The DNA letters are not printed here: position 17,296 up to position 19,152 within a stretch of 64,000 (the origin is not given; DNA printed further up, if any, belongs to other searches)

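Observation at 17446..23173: Sigma/anti-sigma-controlled DUF4331 - TPR lipoprotein - NicO-like permease operon: candidate uncharacterised envelope metal module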

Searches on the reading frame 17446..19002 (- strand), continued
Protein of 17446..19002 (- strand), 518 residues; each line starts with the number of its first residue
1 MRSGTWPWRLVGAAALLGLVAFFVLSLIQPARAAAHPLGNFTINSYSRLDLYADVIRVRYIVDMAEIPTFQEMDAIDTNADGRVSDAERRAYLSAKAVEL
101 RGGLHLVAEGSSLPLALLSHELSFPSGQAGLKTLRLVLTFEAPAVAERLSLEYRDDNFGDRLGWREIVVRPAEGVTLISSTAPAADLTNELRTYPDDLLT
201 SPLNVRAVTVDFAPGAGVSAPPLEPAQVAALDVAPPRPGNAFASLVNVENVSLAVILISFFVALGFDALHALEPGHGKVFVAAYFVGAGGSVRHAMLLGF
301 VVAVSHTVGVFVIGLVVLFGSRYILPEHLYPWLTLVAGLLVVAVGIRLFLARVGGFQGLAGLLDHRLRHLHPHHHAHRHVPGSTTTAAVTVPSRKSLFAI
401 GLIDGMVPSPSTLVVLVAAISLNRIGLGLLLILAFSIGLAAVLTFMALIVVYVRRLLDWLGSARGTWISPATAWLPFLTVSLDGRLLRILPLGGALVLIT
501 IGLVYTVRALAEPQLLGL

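Call 21: find_related_loci(query=A4, collection=genome_contigs, flank=8000)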
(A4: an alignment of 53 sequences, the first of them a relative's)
Query A4 (461 aa) in genome_contigs; peptide patterns used: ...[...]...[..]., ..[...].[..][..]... (x = any residue, [..] = any of these).
600 stretches matched a pattern (row limit reached: there are more); 580 encode a relative of the query (tblastn E <= 1e-3); the best 80 are kept; 80 distinct loci.
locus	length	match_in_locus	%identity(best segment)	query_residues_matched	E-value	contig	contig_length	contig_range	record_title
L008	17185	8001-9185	57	1-387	6e-121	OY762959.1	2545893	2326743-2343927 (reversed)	MAG: Dehalococcoidia bacterium isolate a8fc5444-7059-4be1-bdcb-92646be6befe genome assembly, chromosome: 1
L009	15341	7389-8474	55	19-390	9e-117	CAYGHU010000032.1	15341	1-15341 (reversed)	MAG TPA_asm: uncultured Dehalococcoidaceae bacterium isolate ERP113451_co1_196 genome assembly, contig: NODE_4518_length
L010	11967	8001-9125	56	1-373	6e-116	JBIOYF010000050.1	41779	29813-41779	MAG: Dehalococcoidia bacterium isolate MAG037 k127_1772345, whole genome shotgun sequence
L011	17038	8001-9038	55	36-386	1e-103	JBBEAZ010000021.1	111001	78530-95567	MAG: Dehalococcoidia bacterium isolate LejiaF_64_43 Lejia_F_286_length_111001_cov_26, whole genome shotgun sequence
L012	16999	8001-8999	58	35-373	1e-116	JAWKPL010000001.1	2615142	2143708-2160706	MAG: Dehalococcoidia bacterium isolate ABC1.207 ABC1.207.fa-1, whole genome shotgun sequence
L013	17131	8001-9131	33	34-395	2e-47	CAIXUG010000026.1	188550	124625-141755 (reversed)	MAG: uncultured Verrucomicrobia bacterium isolate YR3_bin-1454 genome assembly, contig: bin-1454:26/90, whole genome sho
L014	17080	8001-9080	34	1-374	9e-48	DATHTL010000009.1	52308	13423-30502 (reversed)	MAG TPA_asm: Anaerolineales bacterium isolate SMAG_U16076 k141_884211, whole genome shotgun sequence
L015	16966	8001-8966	37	35-374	2e-46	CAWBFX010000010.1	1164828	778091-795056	MAG: uncultured Actinomycetes bacterium isolate MFD08669.bin.2.35 genome assembly, contig: contig_9904, whole genome sho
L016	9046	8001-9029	37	25-374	4e-46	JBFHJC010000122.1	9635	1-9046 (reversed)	MAG: Ilumatobacter sp. isolate Mix_sand07.2021.05.G.54 k141_524752_length_9635_cov_184.0000, whole genome shotgun sequen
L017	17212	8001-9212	36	3-377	7e-45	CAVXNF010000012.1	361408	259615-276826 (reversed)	MAG: uncultured Chloroflexia bacterium isolate MFD02840.bin.2.71 genome assembly, contig: contig_64991, whole genome sho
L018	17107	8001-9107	36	33-374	1e-43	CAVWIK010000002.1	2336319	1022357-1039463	MAG: uncultured Chloroflexia bacterium isolate MFD02199.bin.2.130 genome assembly, contig: contig_20001, whole genome sh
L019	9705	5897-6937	36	8-374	3e-43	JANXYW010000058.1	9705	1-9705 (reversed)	MAG: Chloroflexi bacterium isolate GL140_4_metabat_127_sub GL140_4_k141_1270328, whole genome shotgun sequence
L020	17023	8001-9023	53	38-386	1e-97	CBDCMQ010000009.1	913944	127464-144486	MAG: Dehalococcoidia bacterium isolate e9298f53-4b37-40c5-988f-b05c06d90141 genome assembly, contig: contig_9, whole gen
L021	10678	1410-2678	32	4-390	7e-43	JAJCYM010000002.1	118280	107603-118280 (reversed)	MAG: Roseivirga sp. isolate OFTM338 OFTM338_1, whole genome shotgun sequence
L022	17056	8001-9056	34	33-374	9e-42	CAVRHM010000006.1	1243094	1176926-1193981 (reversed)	MAG: uncultured Chloroflexia bacterium isolate MFD05567.bin.2.55 genome assembly, contig: contig_57904, whole genome sho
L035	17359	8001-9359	30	1-375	1e-37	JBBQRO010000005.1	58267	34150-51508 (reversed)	MAG: Acidimicrobiales bacterium isolate Co_metawrap_1687 Cmw_1687_k141_23307298_length_58267_cov_8.2992, whole genome sh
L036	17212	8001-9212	33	19-378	4e-37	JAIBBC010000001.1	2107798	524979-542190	MAG: Cyclobacteriaceae bacterium isolate SSF30 NODE_1_length_2107798_cov_108.311783, whole genome shotgun sequence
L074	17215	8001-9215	31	9-371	1e-32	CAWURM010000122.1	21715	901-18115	MAG: uncultured Flavobacterium sp. isolate HER22_SLD_50_bin_6_1 genome assembly, contig: HER22_SLD_50_bin_6-read_115, wh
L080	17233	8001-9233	29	4-373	6e-33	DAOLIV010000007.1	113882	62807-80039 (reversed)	MAG TPA_asm: Chitinophagaceae bacterium isolate AMR_MDS_0293 NODE_9_length_113882_cov_8.077389, whole genome shotgun seq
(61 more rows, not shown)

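Call 31: predict_structure(alignment_id=A3)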
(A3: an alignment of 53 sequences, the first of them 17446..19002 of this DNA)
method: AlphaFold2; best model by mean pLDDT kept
length: 518 residues; sequences in the alignment: 53
mean_pLDDT: 78.2   pTM: 0.69
mean pLDDT of the five models: 78.2, 75.8, 74.6, 72.8, 71.4
residues with pLDDT >= 90: 144; 70-90: 223; 50-70: 128; < 50: 23
segments of 3 or more residues with pLDDT < 50: 1-3, 29-37, 200-202, 381-385
pLDDT, mean of each block of 10 residues (from residue 1): 55 76 64 49 93 98 91 94 95 97 98 97 85 94 96 94 91 98 92 71 80 96 71 59 55 74 72 60 63 84 85 75 66 83 84 71 65 52 52 82 77 70 74 83 82 83 71 61 66 82 85 75
secondary structure, 60 per line:
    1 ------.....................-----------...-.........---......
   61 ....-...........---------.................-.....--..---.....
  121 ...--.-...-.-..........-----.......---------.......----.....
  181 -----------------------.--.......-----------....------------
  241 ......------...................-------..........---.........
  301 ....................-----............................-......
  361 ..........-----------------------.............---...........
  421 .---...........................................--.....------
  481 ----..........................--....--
elements in order: H7-27 E43-51 E55-64 H66-76 H86-102 E104-108 E116-123 E134-143 E149-155 E165-171 E176-180 E207-213 H225-228 H241-246 H253-271 H279-288 H292-320 H326-353 H355-370 H394-406 H410-421 H425-467 H470-474 H485-510 H513-516

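Call 33: predict_structure(alignment_id=A4)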
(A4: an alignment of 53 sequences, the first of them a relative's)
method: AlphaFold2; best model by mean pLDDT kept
length: 461 residues; sequences in the alignment: 53
mean_pLDDT: 86.5   pTM: 0.81
mean pLDDT of the five models: 86.5, 85.1, 81.7, 81.7, 81.1
residues with pLDDT >= 90: 242; 70-90: 174; 50-70: 29; < 50: 16
segments of 3 or more residues with pLDDT < 50: 1-4, 27-34
pLDDT, mean of each block of 10 residues (from residue 1): 49 70 55 53 81 91 93 90 91 96 94 98 95 97 94 97 92 88 89 89 96 91 88 96 81 87 94 95 93 89 93 90 67 77 90 91 95 89 80 88 85 90 86 80 90 82 70
secondary structure, 60 per line:
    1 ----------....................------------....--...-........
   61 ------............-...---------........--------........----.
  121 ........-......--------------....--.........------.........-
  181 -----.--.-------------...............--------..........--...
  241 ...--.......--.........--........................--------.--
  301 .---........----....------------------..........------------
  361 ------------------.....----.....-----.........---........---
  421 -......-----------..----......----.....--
elements in order: H11-30 H43-46 E53-60 E67-78 E92-99 E108-115 E120-125 E130-135 E150-153 E156-164 H171-179 E203-212 H213-217 E226-235 E238-243 H246-252 H255-263 H266-289 H305-312 E317-320 H339-348 E379-383 E388-392 H400-406 E410-417 E422-427 E445-450 E455-459

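Call 36: fold_search(model_id=the predicted structure, library=pdb)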
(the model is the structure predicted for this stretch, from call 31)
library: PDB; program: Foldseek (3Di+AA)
matches with E <= 10: 1230; with E <= 0.001: 1
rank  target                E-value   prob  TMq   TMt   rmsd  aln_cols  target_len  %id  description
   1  9gce                  1.9e-04  1.00  0.16  0.41   8.0       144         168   15  Ang-1 domain of the HupE/UreJ-2 protein from Rhodobacteraceae bacterium RbAng-1a with Cu bound (released 2025-09-10)
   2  3igq_D                4.5e-03  0.54  0.12  0.24  13.3       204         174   11  Crystal structure of the extracellular domain of a bacterial pentameric ligand-gated ion channel (released 2009-12-08)
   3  8zrn_E                2.6e-02  0.18  0.12  0.15  27.6       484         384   11  Structure of abt (released 2025-04-30)
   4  6c26_1                2.9e-02  0.51  0.12  0.14  13.5       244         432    9  The Cryo-EM structure of a eukaryotic oligosaccharyl transferase complex (released 2018-01-31)
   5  6fpz_A                2.9e-02  0.44  0.12  0.10  18.5       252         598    7  Inter-alpha-inhibitor heavy chain 1, D298A (released 2019-02-27)
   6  7tvi_E                3.0e-02  0.28  0.13  0.18  29.6       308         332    6  Alpha1/BetaB Heteromeric Glycine Receptor in Glycine-Bound State (released 2023-03-22)
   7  9faw_C                3.5e-02  0.47  0.14  0.18  17.3       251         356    7  CryoEM structure of human full-length beta3gamma2 GABA(A) receptor in complex with GARLH4, the TMD of Neuroligin2, HEP (released 2025-07-02)
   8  6fpy_A                3.9e-02  0.41  0.12  0.11  18.4       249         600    8  Inter-alpha-inhibitor heavy chain 1, wild type (released 2019-02-27)
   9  8f1b_F                4.3e-02  0.91  0.14  0.37   7.4       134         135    9  Structure of zinc-bound ZrgA deletion 124-184 from Vibrio cholerae (released 2023-01-18)
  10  8f1b_A                6.0e-02  0.89  0.14  0.39   6.7       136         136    9  Structure of zinc-bound ZrgA deletion 124-184 from Vibrio cholerae (released 2023-01-18)
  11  8f1b_D                8.1e-02  0.90  0.15  0.40   6.5       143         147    6  Structure of zinc-bound ZrgA deletion 124-184 from Vibrio cholerae (released 2023-01-18)
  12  6dw0_D                9.9e-02  0.23  0.13  0.20  29.9       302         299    6  Cryo-EM structure of the benzodiazepine-sensitive alpha1beta1gamma2S tri-heteromeric GABAA receptor in complex with GA (released 2018-08-08)
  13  9sio_A                1.0e-01  0.21  0.13  0.18  17.4       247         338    8  Structure of the honeybee GABAA RDL receptor apo state (released 2026-02-11)
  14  7xyo_B                1.1e-01  0.33  0.13  0.13  12.9       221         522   12  Crystal Structure of a M61 aminopeptidase family member from Myxococcus fulvus (released 2023-06-07)
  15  6fpy_B                1.1e-01  0.30  0.12  0.11  16.9       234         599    8  Inter-alpha-inhibitor heavy chain 1, wild type (released 2019-02-27)
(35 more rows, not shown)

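Call 38: fold_search(model_id=the predicted structure, library=pdb)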
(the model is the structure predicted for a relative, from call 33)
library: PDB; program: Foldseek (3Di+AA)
matches with E <= 10: 1140; with E <= 0.001: 0
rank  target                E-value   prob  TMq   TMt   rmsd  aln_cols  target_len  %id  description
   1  4jpq_A                5.0e-03  0.54  0.15  0.28  16.9       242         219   11  Crystal structure of a putative carbohydrate-binding protein (BACUNI_03838) from Bacteroides uniformis ATCC 8492 at 2. (released 2013-04-17)
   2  4jpq_B                9.0e-03  0.47  0.15  0.28  16.4       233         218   13  Crystal structure of a putative carbohydrate-binding protein (BACUNI_03838) from Bacteroides uniformis ATCC 8492 at 2. (released 2013-04-17)
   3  7ofq_A                1.2e-02  0.38  0.14  0.25  14.3       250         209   14  The archaellum of Methanocaldococcus villosus (released 2022-01-19)
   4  5z1l_A                1.3e-02  0.63  0.16  0.31  15.3       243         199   11  Cryo-EM structure of Methanoccus maripaludis archaellum (released 2019-02-13)
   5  1om9_A                1.6e-02  0.07  0.06  0.13  18.1       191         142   10  Structure of the GGA1-appendage in complex with the p56 binding peptide (released 2003-07-29)
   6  6c29_A                2.1e-02  0.03  0.06  0.10  23.0       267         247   11  Crystal structure of the N-terminal periplasmic domain of ScsB from Proteus mirabilis (released 2018-03-07)
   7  4bqb_C                2.6e-02  0.09  0.09  0.19  26.1       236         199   10  Crystal structure of the FN5 and FN6 domains of NEO1, form 2 (released 2013-06-12)
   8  1amx                  3.1e-02  0.15  0.11  0.27  18.0       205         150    8  COLLAGEN-BINDING DOMAIN FROM A STAPHYLOCOCCUS AUREUS ADHESIN (released 1998-06-24)
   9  2dwy_C                3.7e-02  0.14  0.10  0.24  14.2       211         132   10  Crystal Structure Analysis of GGA1-GAE (released 2007-04-17)
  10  8pb1_C                3.9e-02  0.06  0.08  0.17  21.6       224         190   10  Cryo-EM structure of a pre-dimerized murine IL-12 complete extracellular signaling complex (Class 1), obtained after l (released 2024-02-07)
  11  5hz9_A                4.4e-02  0.14  0.09  0.23  14.1       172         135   10  human FABP3 in complex with 6-Chloro-2-methyl-4-phenyl-quinoline-3-carboxylic acid (released 2016-12-14)
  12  1g13_A                4.7e-02  0.23  0.14  0.31  15.1       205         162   12  HUMAN GM2 ACTIVATOR STRUCTURE (released 2001-04-11)
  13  7fzq_A                4.7e-02  0.15  0.09  0.24  14.0       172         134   12  Crystal Structure of human FABP3 in complex with myristate (released 2023-06-14)
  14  5wt9_H                4.7e-02  0.04  0.07  0.12  23.0       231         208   10  Complex structure of PD-1 and nivolumab-Fab (released 2017-02-15)
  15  8d6n                  5.0e-02  0.33  0.09  0.23  11.7        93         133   15  Q108K:K40L:T53A:R58L:Q38F:Q4F mutant of hCRBPII bound to synthetic fluorophore CM1V (released 2023-02-01)
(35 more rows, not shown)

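Call 61: search_protein_families(library=pfam, proteins=[L036:10583-12808:+, L074:10617-12827:+, L036:7974-8642:+, L036:8658-9191:+, L036:9277-10557:+, L036:6429-7217:-, L080:5551-7824:-], max_evalue=0.001)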
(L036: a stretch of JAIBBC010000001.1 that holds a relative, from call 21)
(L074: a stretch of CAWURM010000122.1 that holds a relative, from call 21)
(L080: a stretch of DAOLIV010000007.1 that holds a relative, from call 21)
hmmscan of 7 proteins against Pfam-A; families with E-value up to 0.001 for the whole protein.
L036:10583-12808:+ (742 aa): 5 families
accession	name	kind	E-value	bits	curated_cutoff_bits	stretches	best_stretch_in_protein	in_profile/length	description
PF00593.30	TonB_dep_Rec_b-barrel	-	9.2e-27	95.4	27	1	297-698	13-436/436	TonB dependent receptor-like, beta-barrel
PF13715.12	CarbopepD_reg_2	-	4.1e-23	81.7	32.2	1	21-108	1-88/88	CarboxypepD_reg-like domain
PF13620.12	CarboxypepD_reg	-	1.4e-17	64.2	32.3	1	20-96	1-81/82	Carboxypeptidase regulatory-like domain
PF07715.20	Plug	-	3.5e-12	47.2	23.9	1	115-221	8-106/107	TonB-dependent Receptor Plug Domain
PF14905.12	OMP_b-brl_3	-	4.8e-07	29.6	27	0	374-518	27-176/408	Outer membrane protein beta-barrel family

L074:10617-12827:+ (737 aa): 3 families
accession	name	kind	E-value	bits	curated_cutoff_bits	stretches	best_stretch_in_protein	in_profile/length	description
PF07715.20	Plug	-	1e-15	58.6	23.9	1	106-213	7-106/107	TonB-dependent Receptor Plug Domain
PF13715.12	CarbopepD_reg_2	-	2.2e-05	24.8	32.2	1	22-101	2-88/88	CarboxypepD_reg-like domain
PF13620.12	CarboxypepD_reg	-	0.00017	22.3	32.3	1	22-81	3-67/82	Carboxypeptidase regulatory-like domain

L036:7974-8642:+ (223 aa): 1 family
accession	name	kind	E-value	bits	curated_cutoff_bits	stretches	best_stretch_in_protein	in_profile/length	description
PF14224.11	DUF4331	-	2.3e-24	86.9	27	2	125-222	132-237/421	Domain of unknown function (DUF4331)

L036:8658-9191:+ (178 aa): 1 family
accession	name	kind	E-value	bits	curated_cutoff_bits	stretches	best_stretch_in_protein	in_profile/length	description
PF14224.11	DUF4331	-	5.4e-12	46.1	27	1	127-177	368-421/421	Domain of unknown function (DUF4331)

L036:9277-10557:+ (427 aa): 15 families
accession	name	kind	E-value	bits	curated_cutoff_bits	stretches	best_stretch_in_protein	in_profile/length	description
PF13424.12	TPR_12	-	6.8e-10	39.4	30.1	0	180-229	15-68/77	Tetratricopeptide repeat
PF13181.12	TPR_8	-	1.2e-09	38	25.7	0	380-407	2-29/34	Tetratricopeptide repeat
PF14559.12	TPR_19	-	1.5e-09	38.5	25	0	219-283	4-68/68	Tetratricopeptide repeat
PF13432.12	TPR_16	-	1.6e-09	38.5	32.7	0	351-407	3-60/65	Tetratricopeptide repeat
PF07719.23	TPR_2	-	5.9e-09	35.8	27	0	379-405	1-27/34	Tetratricopeptide repeat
PF13428.12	TPR_14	-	5.2e-08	33.3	23.5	0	347-373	3-29/44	Tetratricopeptide repeat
PF00515.34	TPR_1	-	7e-08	32.4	27.8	0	208-239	3-34/34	Tetratricopeptide repeat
PF12895.13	ANAPC3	-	9e-07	29.5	27.2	0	340-404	18-81/82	Anaphase-promoting complex, cyclosome, subunit 3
PF07721.20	TPR_4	-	1.3e-06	28.8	27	0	351-370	7-26/26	Tetratricopeptide repeat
PF13431.12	TPR_17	-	3.5e-06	27.3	24.4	0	206-225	13-32/34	Tetratricopeptide repeat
PF13174.12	TPR_6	-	2.6e-05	25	26.3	0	138-165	2-29/33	Tetratricopeptide repeat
PF11846.14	Wzy_C_2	-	4.1e-05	24.1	28.5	1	319-371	120-172/191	Virulence factor membrane-bound polymerase, C-terminal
PF13176.12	TPR_7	-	0.00029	21.2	27.9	0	208-235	1-28/36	Tetratricopeptide repeat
PF09976.15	TPR_21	-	0.00032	20.9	25.5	0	258-366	60-167/193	Tetratricopeptide repeat-like domain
PF25060.1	ARM_TT21_2nd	-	0.00058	19.8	27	0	314-410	25-121/270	Tetratricopeptide repeat protein 21 second ARM domain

L036:6429-7217:- (263 aa): 1 family
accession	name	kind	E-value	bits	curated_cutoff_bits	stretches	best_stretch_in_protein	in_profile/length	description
PF10099.14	RskA_C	-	5.2e-19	69.3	29.4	1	92-250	3-132/135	Anti-sigma-K factor rskA, C-terminal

L080:5551-7824:- (758 aa): 3 families
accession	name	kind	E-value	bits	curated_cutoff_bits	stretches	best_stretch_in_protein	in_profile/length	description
PF13715.12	CarbopepD_reg_2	-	9.1e-14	51.7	32.2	1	32-118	1-88/88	CarboxypepD_reg-like domain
PF07715.20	Plug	-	1.2e-12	48.7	23.9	1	125-229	8-104/107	TonB-dependent Receptor Plug Domain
PF13620.12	CarboxypepD_reg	-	3.4e-11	43.8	32.3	1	31-106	1-81/82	Carboxypeptidase regulatory-like domain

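Call 67: search_protein_families(library=pfam, alignment_id=A3, max_evalue=0.001)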
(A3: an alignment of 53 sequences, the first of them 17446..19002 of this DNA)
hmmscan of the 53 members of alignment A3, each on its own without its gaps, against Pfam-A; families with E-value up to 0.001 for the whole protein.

A. member 1, window:17446-19002:- (518 aa): 1 family
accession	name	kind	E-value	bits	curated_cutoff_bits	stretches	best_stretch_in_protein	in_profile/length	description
PF13386.12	DsbD_2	-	0.00011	22.6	24.9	1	309-457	50-181/199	Cytochrome C biogenesis protein transmembrane region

B. families by the number of members that match (of 53 scanned): 3 families
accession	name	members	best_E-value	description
PF03824.22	NicO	52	1.1e-22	High-affinity nickel-transport protein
PF13386.12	DsbD_2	22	2.8e-07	Cytochrome C biogenesis protein transmembrane region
PF02535.28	Zip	1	9.7e-05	ZIP Zinc transporter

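Call 83: search_solved_structures(query=A4, max_evalue=10)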
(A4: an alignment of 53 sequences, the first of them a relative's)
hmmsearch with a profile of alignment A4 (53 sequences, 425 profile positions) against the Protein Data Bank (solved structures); distinct sequences matched with E-value up to 10: 0.
